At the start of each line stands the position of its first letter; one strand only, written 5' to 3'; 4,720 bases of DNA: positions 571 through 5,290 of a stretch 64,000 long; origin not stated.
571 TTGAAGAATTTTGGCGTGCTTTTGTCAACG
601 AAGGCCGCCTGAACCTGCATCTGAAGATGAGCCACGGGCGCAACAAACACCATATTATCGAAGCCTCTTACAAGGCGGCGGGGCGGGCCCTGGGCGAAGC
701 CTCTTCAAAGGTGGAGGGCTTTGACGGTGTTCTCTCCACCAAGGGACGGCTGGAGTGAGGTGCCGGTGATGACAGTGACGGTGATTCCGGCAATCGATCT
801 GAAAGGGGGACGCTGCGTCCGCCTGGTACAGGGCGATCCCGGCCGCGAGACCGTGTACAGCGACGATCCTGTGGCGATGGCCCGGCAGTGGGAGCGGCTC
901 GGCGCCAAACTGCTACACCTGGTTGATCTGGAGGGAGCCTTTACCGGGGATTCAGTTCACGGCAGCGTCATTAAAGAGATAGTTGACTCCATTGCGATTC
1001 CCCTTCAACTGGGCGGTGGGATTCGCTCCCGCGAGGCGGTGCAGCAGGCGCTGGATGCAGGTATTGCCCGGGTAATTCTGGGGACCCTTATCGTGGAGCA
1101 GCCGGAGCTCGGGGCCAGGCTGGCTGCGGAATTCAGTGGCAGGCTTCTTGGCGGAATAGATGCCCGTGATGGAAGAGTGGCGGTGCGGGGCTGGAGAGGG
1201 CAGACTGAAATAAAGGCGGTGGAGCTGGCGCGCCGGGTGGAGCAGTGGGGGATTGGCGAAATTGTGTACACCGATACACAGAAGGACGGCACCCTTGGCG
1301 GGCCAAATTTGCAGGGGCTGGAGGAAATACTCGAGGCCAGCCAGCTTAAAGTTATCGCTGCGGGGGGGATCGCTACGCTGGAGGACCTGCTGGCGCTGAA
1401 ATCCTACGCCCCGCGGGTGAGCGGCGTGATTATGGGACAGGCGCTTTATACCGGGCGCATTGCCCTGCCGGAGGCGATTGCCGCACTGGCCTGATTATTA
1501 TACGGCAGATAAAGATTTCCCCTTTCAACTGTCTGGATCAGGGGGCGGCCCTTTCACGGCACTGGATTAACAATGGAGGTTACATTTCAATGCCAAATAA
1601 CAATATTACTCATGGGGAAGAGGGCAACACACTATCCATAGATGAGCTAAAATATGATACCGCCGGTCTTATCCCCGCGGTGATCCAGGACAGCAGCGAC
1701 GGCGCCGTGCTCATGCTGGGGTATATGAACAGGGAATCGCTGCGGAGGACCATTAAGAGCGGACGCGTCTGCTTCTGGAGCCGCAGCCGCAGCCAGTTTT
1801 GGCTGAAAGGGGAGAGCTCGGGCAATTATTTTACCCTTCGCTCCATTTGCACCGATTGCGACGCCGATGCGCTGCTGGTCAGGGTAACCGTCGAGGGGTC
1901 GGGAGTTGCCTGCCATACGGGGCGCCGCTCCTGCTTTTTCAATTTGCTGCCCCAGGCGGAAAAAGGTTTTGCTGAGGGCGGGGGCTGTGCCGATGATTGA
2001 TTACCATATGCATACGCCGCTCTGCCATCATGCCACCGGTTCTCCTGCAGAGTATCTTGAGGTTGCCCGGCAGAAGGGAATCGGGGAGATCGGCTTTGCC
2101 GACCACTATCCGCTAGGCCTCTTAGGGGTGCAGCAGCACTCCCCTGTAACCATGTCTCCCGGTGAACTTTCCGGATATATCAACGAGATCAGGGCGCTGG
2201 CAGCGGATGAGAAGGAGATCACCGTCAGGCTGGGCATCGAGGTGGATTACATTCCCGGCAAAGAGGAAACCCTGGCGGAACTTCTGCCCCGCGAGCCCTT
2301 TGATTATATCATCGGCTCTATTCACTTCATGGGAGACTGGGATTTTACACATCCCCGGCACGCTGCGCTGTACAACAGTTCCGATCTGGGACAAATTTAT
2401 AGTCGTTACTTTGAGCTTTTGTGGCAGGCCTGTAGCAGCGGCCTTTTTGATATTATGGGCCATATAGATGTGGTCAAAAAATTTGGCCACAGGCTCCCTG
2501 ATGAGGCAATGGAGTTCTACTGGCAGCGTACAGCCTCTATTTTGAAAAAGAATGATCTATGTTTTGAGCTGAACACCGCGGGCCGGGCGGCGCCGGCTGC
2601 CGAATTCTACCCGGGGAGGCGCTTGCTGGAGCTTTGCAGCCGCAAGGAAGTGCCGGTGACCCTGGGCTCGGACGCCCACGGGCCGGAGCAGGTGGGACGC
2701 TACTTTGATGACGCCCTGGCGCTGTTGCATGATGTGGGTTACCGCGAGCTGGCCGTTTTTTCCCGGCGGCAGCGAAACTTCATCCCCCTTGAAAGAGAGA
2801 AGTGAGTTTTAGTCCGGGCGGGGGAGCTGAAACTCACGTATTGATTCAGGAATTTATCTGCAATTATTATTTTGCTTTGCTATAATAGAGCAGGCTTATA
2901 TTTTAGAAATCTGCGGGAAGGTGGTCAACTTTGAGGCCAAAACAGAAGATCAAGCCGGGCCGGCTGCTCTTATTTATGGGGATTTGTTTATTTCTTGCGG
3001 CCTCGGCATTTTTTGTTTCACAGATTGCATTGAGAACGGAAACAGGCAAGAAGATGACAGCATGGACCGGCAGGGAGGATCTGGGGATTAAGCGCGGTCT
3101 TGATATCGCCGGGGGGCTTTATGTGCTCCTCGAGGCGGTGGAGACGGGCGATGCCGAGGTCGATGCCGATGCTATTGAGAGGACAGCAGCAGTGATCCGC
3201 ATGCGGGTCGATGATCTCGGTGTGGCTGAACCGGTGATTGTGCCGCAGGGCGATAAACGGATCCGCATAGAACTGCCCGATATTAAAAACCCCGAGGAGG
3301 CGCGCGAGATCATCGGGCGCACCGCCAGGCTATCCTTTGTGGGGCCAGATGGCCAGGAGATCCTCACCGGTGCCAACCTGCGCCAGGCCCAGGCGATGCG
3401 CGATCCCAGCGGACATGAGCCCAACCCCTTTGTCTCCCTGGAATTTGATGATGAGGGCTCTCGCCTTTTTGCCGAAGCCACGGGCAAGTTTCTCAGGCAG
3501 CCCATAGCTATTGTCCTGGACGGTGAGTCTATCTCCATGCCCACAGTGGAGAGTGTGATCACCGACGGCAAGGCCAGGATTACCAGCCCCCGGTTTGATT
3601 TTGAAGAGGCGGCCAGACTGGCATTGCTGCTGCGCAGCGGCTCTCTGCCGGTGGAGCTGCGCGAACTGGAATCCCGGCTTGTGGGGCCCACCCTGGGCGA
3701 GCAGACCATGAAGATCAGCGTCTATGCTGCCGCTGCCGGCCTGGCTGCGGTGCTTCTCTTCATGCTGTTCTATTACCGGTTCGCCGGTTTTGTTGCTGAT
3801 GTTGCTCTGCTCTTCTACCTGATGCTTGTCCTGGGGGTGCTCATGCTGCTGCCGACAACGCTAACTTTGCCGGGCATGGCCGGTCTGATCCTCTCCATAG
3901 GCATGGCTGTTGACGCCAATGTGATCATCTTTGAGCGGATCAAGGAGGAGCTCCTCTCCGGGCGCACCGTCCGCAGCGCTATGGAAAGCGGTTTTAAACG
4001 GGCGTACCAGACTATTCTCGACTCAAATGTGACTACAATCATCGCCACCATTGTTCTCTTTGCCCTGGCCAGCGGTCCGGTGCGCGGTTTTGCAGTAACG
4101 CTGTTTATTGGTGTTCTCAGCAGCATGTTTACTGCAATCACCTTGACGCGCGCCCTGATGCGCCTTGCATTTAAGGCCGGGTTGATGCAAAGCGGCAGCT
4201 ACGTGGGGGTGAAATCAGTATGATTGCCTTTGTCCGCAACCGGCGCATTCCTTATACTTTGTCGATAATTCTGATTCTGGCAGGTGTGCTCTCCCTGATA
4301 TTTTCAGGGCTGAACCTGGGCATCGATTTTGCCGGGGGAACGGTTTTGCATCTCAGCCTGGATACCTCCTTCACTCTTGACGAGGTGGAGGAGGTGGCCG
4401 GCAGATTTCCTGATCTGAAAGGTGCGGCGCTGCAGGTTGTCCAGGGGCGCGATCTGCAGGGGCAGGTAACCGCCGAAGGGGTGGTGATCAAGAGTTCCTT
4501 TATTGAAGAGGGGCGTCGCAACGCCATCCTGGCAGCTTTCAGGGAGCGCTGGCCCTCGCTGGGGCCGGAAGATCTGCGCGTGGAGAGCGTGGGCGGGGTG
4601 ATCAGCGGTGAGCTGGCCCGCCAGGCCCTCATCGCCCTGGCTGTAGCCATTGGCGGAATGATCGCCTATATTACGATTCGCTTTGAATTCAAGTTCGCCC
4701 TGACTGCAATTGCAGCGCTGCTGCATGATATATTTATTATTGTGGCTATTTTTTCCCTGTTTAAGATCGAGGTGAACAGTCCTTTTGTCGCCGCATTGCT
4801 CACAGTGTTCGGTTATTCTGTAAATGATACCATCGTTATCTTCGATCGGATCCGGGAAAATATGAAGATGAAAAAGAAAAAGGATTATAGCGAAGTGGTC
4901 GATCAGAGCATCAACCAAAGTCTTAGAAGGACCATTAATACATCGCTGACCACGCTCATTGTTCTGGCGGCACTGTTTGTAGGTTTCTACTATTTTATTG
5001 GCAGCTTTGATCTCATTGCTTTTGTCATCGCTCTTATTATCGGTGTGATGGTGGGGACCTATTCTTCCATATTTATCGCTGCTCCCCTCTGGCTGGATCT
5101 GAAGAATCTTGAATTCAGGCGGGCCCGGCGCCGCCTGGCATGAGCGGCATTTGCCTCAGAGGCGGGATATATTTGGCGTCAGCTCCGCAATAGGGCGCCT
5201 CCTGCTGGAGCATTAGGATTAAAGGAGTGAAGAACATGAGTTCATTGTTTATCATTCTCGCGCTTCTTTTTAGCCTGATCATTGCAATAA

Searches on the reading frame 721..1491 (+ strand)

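Call 42: search_protein_families(library=pfam, proteins=[window:721-1491:+], max_evalue=0.00001)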
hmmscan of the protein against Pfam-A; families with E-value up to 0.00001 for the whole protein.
window:721-1491:+ (257 aa): 3 families
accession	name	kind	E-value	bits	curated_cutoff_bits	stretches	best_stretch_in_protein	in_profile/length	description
PF00977.27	His_biosynth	-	6.7e-77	258.4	23.6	1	21-247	2-227/228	Histidine biosynthesis protein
PF01207.24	Dus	-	1.4e-07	31.4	20.4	0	157-243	132-218/311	Dihydrouridine synthase (Dus)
PF03060.21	NMO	-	4.5e-06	26.7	28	0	164-241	143-224/331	Nitronate monooxygenase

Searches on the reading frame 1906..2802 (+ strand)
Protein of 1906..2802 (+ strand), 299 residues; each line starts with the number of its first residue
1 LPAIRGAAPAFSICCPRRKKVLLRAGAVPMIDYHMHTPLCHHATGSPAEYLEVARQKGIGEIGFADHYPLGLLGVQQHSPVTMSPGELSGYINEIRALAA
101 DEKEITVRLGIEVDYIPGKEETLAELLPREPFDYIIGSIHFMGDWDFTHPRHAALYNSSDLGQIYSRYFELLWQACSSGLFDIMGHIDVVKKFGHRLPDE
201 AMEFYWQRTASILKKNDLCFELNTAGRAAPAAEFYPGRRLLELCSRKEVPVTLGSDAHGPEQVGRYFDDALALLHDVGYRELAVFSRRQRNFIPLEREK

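Call 42: search_protein_families(library=pfam, proteins=[window:1906-2802:+], max_evalue=0.00001)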
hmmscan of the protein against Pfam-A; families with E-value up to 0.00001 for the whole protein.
window:1906-2802:+ (299 aa): 1 family
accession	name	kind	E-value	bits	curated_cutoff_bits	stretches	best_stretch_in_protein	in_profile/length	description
PF02811.25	PHP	-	3.1e-24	86.6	26.4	1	32-225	1-164/164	PHP domain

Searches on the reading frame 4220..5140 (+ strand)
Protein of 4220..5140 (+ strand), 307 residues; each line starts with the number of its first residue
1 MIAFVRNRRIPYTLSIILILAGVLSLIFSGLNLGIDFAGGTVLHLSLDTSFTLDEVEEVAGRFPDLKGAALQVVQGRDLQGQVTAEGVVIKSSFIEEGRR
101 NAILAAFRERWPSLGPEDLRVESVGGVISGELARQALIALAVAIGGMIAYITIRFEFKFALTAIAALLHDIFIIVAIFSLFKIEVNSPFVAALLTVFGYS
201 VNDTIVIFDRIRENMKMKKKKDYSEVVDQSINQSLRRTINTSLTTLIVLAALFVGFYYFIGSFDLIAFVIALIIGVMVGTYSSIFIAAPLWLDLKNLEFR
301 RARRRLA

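Call 42: search_protein_families(library=pfam, proteins=[window:4220-5140:+], max_evalue=0.00001)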
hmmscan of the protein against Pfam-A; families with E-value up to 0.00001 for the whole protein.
window:4220-5140:+ (307 aa): 2 families
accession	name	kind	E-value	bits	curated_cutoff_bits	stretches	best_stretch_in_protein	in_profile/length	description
PF02355.23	SecD_SecF_C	-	1.1e-63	214.5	20.5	1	117-296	14-188/189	Protein export membrane protein SecD/SecF, C-terminal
PF07549.19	Sec_GG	-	4.1e-07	29.7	20.3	1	25-49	2-26/28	SecD/SecF GG Motif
